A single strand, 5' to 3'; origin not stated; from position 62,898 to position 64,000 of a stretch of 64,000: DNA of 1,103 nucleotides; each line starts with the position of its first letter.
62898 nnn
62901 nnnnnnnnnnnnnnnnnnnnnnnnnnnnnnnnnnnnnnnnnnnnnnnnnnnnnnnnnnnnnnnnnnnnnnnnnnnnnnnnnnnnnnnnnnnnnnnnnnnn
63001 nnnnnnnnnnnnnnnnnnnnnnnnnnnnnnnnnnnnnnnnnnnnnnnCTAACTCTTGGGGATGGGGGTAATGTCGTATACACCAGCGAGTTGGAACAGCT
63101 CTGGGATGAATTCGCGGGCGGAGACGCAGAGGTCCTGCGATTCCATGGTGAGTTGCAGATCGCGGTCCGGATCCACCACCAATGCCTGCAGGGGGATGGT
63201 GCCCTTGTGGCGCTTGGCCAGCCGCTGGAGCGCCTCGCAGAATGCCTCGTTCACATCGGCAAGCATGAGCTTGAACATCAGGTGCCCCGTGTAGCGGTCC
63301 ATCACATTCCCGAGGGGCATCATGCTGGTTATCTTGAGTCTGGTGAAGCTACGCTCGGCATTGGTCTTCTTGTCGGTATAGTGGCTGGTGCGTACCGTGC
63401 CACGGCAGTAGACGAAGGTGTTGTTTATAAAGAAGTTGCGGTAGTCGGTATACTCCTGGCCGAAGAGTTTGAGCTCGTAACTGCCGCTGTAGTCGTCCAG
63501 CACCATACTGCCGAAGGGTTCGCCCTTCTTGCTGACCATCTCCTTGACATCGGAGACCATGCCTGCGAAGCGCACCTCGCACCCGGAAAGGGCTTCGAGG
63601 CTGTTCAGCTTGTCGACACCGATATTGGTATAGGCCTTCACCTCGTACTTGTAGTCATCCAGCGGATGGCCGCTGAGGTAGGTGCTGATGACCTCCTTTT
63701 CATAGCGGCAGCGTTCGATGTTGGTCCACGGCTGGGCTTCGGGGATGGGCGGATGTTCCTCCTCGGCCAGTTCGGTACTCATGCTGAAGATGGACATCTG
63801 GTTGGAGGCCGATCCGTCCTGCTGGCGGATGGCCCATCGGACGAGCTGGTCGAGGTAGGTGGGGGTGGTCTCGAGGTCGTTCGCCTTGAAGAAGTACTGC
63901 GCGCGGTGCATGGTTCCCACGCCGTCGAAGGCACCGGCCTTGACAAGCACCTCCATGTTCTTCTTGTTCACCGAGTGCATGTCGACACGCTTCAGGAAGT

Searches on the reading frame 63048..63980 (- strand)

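Call 9: search_protein_families(library=pfam, proteins=[window:63048-63980:-], max_evalue=0.01)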
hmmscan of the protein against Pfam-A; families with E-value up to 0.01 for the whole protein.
window:63048-63980:- (310 aa): 1 family
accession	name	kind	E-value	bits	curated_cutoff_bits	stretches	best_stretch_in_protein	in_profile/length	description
PF01336.31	tRNA_anti-codon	-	9.6e-08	32.3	27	1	136-200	1-61/75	OB-fold nucleic acid binding domain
